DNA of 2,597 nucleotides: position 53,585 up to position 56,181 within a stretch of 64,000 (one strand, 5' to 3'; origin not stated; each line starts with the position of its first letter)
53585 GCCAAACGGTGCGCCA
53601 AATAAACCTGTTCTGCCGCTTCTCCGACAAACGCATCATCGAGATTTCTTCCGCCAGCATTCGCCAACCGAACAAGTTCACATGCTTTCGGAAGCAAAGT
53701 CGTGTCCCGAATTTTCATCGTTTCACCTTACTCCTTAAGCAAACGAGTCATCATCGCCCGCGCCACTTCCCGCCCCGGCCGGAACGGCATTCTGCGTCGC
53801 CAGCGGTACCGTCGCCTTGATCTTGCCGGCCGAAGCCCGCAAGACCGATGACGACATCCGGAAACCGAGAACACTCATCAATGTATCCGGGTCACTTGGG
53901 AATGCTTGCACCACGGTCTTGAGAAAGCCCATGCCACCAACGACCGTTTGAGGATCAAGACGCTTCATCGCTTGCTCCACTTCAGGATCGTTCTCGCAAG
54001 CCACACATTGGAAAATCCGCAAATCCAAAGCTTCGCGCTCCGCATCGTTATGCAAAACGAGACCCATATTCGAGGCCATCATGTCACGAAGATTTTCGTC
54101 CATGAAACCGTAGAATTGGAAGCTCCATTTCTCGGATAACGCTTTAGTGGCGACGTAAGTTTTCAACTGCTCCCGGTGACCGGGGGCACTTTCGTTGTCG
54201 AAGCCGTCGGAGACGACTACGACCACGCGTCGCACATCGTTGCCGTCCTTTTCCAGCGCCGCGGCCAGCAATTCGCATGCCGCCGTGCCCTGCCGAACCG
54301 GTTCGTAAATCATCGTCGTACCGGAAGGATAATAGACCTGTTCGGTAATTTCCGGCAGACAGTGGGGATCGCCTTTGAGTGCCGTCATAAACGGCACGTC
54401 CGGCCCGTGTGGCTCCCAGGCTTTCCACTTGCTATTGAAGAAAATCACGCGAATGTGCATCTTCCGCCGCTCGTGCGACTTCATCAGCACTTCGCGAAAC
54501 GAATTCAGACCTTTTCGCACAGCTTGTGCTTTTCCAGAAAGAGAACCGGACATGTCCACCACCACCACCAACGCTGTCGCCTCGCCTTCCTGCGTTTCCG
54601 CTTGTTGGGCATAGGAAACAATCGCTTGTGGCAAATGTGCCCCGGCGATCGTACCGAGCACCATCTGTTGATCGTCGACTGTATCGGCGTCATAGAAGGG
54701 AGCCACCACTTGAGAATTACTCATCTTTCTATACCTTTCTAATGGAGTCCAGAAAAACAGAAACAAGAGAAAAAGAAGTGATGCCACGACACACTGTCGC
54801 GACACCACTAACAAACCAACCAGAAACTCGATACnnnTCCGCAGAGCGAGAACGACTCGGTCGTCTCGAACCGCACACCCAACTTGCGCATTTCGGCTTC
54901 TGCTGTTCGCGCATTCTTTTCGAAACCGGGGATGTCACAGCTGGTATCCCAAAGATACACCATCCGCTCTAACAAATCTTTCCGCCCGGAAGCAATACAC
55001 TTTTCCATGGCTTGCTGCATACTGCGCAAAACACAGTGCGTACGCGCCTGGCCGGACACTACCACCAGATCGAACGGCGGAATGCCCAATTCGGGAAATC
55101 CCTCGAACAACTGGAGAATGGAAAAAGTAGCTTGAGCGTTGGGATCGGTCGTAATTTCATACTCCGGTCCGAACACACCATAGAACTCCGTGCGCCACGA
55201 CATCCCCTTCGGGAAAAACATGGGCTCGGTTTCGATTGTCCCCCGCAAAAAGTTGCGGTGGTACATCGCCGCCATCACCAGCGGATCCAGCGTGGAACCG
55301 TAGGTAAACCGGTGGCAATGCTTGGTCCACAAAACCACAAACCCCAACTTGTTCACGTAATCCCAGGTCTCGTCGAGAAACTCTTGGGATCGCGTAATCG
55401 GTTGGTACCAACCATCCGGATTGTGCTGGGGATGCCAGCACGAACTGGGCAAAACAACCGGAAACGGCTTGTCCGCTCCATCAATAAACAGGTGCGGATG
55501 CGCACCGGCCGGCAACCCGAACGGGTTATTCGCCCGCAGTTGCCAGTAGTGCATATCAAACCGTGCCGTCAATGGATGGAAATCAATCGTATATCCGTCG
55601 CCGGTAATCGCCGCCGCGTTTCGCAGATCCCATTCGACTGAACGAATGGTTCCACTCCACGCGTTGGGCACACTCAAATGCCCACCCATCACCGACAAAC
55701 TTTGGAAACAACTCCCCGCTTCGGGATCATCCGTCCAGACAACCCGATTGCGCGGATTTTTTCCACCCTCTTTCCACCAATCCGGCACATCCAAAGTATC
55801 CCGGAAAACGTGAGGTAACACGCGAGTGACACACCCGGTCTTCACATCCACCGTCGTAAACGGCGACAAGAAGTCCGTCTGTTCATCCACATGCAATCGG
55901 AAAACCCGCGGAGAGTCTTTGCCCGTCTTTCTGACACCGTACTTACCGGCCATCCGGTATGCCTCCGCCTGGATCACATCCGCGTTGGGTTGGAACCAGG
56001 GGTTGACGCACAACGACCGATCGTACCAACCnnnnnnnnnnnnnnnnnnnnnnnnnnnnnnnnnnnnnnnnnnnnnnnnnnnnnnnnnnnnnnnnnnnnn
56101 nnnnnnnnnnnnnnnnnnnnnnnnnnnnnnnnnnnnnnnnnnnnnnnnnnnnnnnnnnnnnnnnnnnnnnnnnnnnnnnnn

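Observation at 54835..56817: Unusual fusion: unknown ~300-aa N-domain + isochorismatase/nicotinamidase-like domain between the kinase and vWA genes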

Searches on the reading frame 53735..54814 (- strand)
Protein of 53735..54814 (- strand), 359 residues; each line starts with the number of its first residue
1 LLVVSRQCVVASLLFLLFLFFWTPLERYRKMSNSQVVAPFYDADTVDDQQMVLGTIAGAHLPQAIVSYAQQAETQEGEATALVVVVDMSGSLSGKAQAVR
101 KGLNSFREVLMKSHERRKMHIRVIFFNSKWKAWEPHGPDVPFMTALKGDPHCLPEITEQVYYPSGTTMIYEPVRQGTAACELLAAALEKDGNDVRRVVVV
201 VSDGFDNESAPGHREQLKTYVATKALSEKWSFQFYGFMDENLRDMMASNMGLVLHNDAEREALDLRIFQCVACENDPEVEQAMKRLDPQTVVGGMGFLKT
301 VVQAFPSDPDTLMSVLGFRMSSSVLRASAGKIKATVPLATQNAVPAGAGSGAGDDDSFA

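Call 7: search_protein_families(library=pfam, proteins=[window:53735-54814:-], max_evalue=1)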
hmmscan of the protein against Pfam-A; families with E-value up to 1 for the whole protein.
window:53735-54814:- (359 aa): 4 families
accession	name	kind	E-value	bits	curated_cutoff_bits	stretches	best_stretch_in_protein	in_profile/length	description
PF13519.12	VWA_2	-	0.00021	22.3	27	1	82-204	1-106/107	von Willebrand factor type A domain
PF13768.12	VWA_3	-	0.0066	17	27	1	81-237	2-133/155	von Willebrand factor type A domain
PF05762.20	VWA_CoxE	-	0.0086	16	26.4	0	175-219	128-174/222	VWA domain containing CoxE-like protein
PF00092.34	VWA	-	0.018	15.7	23.8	1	82-209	2-118/174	von Willebrand factor type A domain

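Call 8: search_protein_families(library=ncbifam, proteins=[window:53735-54814:-], max_evalue=1)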
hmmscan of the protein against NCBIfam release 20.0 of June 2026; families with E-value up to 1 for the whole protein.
window:53735-54814:- (359 aa): 2 families
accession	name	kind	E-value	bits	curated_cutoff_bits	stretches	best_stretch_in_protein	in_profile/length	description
TIGR03436.1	acidobact_VWFA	subfamily_domain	0.029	13.8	81.25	1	62-211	40-198/324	VWA domain-containing protein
TIGR02442.1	Cob-chelat-sub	hypoth_equivalog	0.038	12.4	779.45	0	178-228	556-605/641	putative cobaltochelatase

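Call 10: search_protein_families(library=phrogs, proteins=[window:53735-54814:-], max_evalue=0.1)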
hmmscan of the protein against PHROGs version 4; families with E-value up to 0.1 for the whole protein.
window:53735-54814:- (359 aa): 2 families
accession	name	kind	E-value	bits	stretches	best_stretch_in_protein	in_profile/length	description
phrog_7371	-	unknown function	3.4e-05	24.5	1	76-236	3-139/204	-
phrog_2426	-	unknown function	0.011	15.2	1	71-249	9-173/736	-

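Call 11: search_protein_families(library=padloc, proteins=[window:53735-54814:-], max_evalue=0.1)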
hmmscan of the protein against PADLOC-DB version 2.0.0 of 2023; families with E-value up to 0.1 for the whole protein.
window:53735-54814:- (359 aa): 0 families

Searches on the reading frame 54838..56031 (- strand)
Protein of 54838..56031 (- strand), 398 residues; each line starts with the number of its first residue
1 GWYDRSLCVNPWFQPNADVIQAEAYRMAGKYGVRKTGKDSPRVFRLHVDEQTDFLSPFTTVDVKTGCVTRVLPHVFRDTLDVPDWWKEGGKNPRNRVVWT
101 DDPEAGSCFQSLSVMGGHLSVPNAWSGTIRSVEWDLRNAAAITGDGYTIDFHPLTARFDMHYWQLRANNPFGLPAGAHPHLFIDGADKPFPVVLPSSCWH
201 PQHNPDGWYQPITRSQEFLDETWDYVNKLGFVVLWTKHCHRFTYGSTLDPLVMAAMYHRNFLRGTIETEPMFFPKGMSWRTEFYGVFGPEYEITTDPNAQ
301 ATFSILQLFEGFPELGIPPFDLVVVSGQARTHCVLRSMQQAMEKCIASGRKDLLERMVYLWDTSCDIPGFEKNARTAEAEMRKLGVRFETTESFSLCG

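Call 37: search_solved_structures(query=A3, max_evalue=0.01, show_alignments=2)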
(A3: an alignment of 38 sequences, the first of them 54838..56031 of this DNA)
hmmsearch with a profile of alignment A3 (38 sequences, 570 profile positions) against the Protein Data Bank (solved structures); distinct sequences matched with E-value up to 0.01: 9.
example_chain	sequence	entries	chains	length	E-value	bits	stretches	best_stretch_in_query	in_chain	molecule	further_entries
2wt9_A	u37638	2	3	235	1.6e-12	49.9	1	405-563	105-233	NICOTINAMIDASE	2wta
2h0r_A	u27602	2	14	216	6.7e-12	47.8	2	405-504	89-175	Nicotinamidase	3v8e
29iv_A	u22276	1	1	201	5.2e-09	38.3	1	406-530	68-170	nicotinamidase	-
3pl1_A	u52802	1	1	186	1.1e-08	37.2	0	407-510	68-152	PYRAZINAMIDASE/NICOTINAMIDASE PNCA (PZase)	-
1ilw_A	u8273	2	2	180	3.9e-08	35.4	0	289-345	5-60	180 aa long hypothetical Pyrazinamidase/nicotinamidase | 180aa long hypothetical Pyrazinamidase/Nicotinamidase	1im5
5i8l_A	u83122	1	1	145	2.1e-05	26.4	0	61-85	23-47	Lysozyme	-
3r2j_A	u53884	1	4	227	5e-05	25.1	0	407-561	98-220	Alpha/beta-hydrolase-like protein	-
9u8m_A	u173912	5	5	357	8.8e-05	24.3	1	406-528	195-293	nicotinamidase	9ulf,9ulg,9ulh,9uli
3irv_A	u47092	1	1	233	0.0055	18.4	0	286-321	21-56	CYSTEINE HYDROLASE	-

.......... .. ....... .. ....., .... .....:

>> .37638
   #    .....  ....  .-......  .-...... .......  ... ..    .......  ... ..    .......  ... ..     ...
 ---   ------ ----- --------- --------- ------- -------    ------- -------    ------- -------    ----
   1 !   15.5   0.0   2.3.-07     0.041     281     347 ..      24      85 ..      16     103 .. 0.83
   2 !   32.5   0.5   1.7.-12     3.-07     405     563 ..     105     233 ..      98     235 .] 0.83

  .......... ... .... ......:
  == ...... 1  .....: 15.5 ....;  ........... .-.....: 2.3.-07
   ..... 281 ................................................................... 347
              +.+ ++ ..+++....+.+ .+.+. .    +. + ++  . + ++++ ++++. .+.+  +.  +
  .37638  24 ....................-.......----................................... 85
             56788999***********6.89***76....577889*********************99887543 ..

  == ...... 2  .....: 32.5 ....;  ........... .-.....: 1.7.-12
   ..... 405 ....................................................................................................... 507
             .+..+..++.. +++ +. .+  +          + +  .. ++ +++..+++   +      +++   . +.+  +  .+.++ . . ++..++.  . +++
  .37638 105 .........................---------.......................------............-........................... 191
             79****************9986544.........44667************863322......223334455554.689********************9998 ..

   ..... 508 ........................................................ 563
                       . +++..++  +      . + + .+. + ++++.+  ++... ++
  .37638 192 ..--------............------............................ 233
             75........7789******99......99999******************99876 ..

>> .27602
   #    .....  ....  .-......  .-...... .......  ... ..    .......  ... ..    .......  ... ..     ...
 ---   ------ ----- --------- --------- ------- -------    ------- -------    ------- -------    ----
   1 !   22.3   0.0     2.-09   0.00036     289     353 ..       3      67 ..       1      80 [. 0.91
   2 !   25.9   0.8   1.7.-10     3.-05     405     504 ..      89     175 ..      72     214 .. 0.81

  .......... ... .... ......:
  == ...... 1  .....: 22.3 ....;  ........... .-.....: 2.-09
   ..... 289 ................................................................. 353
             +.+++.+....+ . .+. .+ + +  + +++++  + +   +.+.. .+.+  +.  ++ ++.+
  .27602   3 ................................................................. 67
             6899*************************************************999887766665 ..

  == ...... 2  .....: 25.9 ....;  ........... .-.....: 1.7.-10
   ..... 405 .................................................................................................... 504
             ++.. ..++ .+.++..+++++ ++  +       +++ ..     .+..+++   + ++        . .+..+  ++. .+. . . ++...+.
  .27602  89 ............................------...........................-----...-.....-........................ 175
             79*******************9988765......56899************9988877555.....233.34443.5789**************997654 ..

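Call 42: predict_structure(alignment_id=A3)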
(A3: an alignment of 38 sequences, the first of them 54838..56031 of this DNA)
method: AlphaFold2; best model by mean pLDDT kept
length: 398 residues; sequences in the alignment: 38
mean_pLDDT: 91.7   pTM: 0.90
mean pLDDT of the five models: 91.7, 91.4, 91.2, 90.2, 89.9
residues with pLDDT >= 90: 301; 70-90: 81; 50-70: 15; < 50: 1
segments of 3 or more residues with pLDDT < 50: none
pLDDT, mean of each block of 10 residues (from residue 1): 91 94 96 92 97 92 88 90 79 82 67 76 96 97 95 92 97 94 77 97 98 97 97 91 92 97 87 91 91 91 89 92 97 96 96 98 94 96 98 94
secondary structure, 60 per line:
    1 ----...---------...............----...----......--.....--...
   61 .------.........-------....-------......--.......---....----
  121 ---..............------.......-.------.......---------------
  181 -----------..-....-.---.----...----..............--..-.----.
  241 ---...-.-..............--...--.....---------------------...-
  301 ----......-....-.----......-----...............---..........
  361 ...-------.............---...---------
elements in order: H17-31 E43-48 H52-55 E58-61 E68-73 H84-87 E95-100 H103-109 E113-116 H124-137 E144-150 E163-165 E209-211 H216-229 H250-263 E271-275 H305-310 E322-327 H333-347 H351-356 E357-360 H371-383 E387-389

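Call 45: fold_search(model_id=the predicted structure, library=pdb)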
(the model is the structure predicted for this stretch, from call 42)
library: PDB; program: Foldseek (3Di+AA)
matches with E <= 10: 277; with E <= 0.001: 33
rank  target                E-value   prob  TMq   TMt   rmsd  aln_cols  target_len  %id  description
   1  2wt9_A                1.6e-09  1.00  0.42  0.75   5.2       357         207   16  Acinetobacter baumanii nicotinamidase pyrazinamidease (released 2009-11-10)
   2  2wta                  2.9e-09  1.00  0.43  0.75   4.8       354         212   15  Acinetobacter baumanii nicotinamidase pyrazinamidease (released 2009-11-10)
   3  3v8e_A                7.2e-09  1.00  0.43  0.75   5.4       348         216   14  Crystal structure of the yeast nicotinamidase Pnc1p bound to the inhibitor nicotinaldehyde (released 2012-01-25)
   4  2wt9_B                8.1e-09  1.00  0.42  0.76   5.2       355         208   15  Acinetobacter baumanii nicotinamidase pyrazinamidease (released 2009-11-10)
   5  9u8m                  1.5e-08  1.00  0.41  0.48   8.5       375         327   11  Drosophila melanogaster Nicotinamidase in Complex with Inhibitor CN2 (released 2025-09-03)
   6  2h0r_A                6.4e-08  1.00  0.43  0.76   5.3       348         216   15  Structure of the Yeast Nicotinamidase Pnc1p (released 2007-03-27)
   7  3r2j_C                8.6e-08  1.00  0.39  0.74   5.7       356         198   13  Crystal Structure of PnC1 from L. infantum in complex with nicotinate (released 2011-08-24)
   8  3r2j_A                3.1e-07  1.00  0.39  0.74   6.2       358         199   12  Crystal Structure of PnC1 from L. infantum in complex with nicotinate (released 2011-08-24)
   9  3r2j_B                5.7e-07  1.00  0.39  0.73   5.8       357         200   13  Crystal Structure of PnC1 from L. infantum in complex with nicotinate (released 2011-08-24)
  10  1ilw                  8.1e-07  1.00  0.37  0.77   5.3       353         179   12  Crystal Structure of Pyrazinamidase/Nicotinamidase of Pyrococcus horikoshii (released 2001-12-12)
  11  3pl1                  6.4e-06  1.00  0.35  0.69   7.0       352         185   16  Determination of the crystal structure of the pyrazinamidase from M.tuberculosis : a structure-function analysis for pre (released 2011-01-12)
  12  3o93_A                9.8e-05  1.00  0.36  0.69   6.2       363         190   11  High resolution crystal structures of Streptococcus pneumoniae nicotinamidase with trapped intermediates provide insig (released 2011-01-12)
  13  6a8l_A                1.6e-04  1.00  0.31  0.62   9.5       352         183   10  Crystal structure of nicotinamidase/ pyrazinamidase PncA from Bacillus subtilis (released 2018-08-01)
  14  5zn8_A                1.7e-04  1.00  0.30  0.61   7.7       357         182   10  Crystal structure of nicotinamidase PncA from Bacillus subtilis (released 2018-04-25)
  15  3o91_A                2.4e-04  1.00  0.35  0.68   6.4       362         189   11  High resolution crystal structures of Streptococcus pneumoniae nicotinamidase with trapped intermediates provide insig (released 2011-01-12)
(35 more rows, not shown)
